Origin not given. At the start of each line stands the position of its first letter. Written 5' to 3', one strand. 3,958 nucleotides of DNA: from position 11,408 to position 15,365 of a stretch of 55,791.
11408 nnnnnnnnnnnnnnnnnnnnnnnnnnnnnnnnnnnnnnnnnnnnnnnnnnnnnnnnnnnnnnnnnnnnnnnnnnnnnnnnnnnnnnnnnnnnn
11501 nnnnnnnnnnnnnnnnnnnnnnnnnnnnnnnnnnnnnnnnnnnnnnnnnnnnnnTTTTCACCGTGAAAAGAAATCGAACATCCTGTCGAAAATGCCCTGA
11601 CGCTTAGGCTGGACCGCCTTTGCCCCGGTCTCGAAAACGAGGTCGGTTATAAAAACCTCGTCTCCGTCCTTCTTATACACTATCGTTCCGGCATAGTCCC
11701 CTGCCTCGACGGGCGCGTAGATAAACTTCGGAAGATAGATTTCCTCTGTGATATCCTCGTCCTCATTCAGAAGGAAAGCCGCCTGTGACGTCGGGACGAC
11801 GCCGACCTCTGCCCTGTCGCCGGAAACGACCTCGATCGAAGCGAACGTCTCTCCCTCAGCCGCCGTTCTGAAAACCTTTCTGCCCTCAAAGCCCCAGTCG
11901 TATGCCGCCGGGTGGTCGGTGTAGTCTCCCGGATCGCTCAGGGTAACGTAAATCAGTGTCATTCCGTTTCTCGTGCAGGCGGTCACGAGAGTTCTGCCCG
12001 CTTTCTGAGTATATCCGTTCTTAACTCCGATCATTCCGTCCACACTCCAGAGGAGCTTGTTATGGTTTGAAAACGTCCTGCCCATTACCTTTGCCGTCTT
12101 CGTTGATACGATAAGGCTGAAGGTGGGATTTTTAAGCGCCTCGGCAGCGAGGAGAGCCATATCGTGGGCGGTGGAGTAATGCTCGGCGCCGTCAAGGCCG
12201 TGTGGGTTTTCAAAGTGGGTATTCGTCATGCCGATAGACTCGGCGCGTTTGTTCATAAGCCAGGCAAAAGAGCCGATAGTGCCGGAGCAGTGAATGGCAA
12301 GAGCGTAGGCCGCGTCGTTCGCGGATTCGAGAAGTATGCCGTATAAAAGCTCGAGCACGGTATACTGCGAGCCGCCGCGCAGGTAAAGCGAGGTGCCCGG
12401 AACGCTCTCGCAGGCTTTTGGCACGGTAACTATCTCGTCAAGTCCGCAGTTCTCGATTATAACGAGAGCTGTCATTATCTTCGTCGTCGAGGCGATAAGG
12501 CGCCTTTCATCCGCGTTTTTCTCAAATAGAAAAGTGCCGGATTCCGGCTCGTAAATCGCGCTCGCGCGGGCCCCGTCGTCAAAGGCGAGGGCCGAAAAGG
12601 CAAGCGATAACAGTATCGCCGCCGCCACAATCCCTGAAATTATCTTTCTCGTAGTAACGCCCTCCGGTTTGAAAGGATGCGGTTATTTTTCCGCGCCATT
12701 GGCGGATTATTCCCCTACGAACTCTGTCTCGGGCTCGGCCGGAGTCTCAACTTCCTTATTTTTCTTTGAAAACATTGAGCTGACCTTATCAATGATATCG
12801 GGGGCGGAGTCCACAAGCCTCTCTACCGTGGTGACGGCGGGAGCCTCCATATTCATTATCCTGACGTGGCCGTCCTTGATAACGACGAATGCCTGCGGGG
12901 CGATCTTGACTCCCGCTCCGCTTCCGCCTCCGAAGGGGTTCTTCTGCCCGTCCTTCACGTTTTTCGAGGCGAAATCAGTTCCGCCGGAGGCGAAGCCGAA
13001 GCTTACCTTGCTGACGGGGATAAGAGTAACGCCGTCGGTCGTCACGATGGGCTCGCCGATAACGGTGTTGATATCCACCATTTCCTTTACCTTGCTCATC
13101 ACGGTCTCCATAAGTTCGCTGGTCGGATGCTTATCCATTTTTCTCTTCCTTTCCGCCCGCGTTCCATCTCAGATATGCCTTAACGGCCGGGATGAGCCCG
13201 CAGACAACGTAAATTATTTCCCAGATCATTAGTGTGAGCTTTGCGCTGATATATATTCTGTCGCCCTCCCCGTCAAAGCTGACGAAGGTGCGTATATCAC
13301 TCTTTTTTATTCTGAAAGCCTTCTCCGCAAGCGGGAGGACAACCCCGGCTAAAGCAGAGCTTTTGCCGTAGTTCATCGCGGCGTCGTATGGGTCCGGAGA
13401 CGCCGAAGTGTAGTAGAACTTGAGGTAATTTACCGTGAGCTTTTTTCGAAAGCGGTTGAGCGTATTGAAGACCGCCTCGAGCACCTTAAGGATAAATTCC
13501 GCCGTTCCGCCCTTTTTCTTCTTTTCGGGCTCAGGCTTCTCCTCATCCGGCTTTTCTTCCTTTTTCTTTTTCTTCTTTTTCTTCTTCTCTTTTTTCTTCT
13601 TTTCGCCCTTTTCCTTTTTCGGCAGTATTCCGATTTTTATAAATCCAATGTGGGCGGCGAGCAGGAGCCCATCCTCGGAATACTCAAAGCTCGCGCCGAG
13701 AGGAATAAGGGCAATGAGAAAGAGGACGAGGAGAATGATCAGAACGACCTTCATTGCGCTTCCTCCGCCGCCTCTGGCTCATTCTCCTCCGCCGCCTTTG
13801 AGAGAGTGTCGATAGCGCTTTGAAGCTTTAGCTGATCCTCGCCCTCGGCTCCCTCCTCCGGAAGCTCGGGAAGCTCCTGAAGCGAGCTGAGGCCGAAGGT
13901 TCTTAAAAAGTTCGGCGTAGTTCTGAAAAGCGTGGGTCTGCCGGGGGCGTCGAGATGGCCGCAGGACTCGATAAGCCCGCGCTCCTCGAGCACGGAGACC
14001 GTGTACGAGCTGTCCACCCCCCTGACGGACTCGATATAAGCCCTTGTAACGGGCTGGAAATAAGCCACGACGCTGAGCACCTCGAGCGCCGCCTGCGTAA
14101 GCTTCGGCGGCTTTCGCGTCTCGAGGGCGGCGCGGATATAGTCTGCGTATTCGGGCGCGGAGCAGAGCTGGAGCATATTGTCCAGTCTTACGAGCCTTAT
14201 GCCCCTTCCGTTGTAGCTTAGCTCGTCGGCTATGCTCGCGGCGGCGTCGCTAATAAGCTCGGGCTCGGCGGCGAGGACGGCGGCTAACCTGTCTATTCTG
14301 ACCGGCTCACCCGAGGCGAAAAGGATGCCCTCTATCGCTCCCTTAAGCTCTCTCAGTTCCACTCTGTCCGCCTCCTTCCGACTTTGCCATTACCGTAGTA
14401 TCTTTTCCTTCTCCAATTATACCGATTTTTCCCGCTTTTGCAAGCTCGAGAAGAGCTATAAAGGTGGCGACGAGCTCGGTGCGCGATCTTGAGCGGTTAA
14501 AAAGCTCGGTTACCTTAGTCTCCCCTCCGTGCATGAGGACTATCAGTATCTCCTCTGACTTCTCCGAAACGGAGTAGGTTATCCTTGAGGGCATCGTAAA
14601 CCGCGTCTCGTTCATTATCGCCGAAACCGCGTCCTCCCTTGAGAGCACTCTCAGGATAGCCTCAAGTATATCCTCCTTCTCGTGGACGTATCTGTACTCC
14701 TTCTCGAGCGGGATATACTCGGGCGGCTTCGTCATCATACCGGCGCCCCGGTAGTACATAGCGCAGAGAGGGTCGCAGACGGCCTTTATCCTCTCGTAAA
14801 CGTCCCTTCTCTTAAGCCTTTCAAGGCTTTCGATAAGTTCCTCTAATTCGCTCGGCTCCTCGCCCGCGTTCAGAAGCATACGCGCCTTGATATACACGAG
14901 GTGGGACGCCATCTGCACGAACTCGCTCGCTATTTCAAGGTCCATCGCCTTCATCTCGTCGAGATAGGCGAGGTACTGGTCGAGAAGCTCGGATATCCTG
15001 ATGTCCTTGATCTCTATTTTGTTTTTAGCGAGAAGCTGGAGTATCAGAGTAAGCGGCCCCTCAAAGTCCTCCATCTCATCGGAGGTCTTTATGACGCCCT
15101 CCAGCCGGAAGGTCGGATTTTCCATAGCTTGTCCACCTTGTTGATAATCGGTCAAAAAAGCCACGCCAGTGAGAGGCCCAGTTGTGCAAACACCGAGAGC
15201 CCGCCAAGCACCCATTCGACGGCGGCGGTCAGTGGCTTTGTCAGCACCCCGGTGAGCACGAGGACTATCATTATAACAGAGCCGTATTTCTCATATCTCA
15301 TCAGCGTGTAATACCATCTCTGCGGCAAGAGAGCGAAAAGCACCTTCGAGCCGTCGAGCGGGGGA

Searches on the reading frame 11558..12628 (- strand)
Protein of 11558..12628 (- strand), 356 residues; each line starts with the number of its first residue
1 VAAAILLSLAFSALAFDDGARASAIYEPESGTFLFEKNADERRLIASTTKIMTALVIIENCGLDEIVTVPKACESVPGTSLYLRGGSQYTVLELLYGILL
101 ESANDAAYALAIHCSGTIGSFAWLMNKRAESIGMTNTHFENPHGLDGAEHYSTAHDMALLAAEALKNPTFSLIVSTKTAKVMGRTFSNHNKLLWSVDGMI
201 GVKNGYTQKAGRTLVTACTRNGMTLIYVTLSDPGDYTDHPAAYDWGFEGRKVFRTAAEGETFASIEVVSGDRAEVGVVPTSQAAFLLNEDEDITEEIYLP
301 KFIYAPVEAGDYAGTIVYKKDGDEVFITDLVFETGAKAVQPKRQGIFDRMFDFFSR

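Call 52: search_protein_families(library=pfam, proteins=[window:11558-12628:-], max_evalue=0.00001)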
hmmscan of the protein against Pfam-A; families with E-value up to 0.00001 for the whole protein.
window:11558-12628:- (356 aa): 3 families
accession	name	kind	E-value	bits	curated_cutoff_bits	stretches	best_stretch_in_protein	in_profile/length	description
PF00768.25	Peptidase_S11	-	2.4e-53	181.5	27.6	1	20-232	12-237/239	D-alanyl-D-alanine carboxypeptidase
PF13354.11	Beta-lactamase2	-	5.3e-08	32.9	22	1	33-161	12-143/214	Beta-lactamase enzyme family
PF07943.18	PBP5_C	-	3.3e-07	30.8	21.2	1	256-332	7-85/91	Penicillin-binding protein 5, C-terminal domain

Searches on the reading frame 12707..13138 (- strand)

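Call 52: search_protein_families(library=pfam, proteins=[window:12707-13138:-], max_evalue=0.00001)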
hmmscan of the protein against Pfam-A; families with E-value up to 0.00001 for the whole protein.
window:12707-13138:- (143 aa): 1 family
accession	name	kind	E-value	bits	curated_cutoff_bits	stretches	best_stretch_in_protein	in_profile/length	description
PF09579.15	Spore_YtfJ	-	8.7e-30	103.3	25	1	32-117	2-81/81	Sporulation protein YtfJ (Spore_YtfJ)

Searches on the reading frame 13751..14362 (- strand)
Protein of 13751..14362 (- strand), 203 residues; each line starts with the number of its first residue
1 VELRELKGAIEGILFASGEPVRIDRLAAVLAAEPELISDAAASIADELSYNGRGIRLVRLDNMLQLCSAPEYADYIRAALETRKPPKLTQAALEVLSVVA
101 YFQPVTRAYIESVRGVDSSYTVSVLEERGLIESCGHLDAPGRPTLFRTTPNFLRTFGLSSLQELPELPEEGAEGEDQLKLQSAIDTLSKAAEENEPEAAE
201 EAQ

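Call 52: search_protein_families(library=pfam, proteins=[window:13751-14362:-], max_evalue=0.00001)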
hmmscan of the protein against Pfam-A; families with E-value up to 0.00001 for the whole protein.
window:13751-14362:- (203 aa): 1 family
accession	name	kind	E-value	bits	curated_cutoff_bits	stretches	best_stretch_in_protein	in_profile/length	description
PF04079.22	SMC_ScpB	-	9.4e-50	168.7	27.4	1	9-167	2-160/160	Segregation and condensation complex subunit ScpB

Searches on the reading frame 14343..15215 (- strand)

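Call 52: search_protein_families(library=pfam, proteins=[window:14343-15215:-], max_evalue=0.00001)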
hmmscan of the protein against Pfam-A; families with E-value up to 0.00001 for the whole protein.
window:14343-15215:- (290 aa): 1 family
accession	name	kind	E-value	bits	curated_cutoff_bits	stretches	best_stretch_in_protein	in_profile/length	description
PF02616.19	SMC_ScpA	-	5.1e-20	72.9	24.6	1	61-266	1-218/232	Segregation and condensation protein ScpA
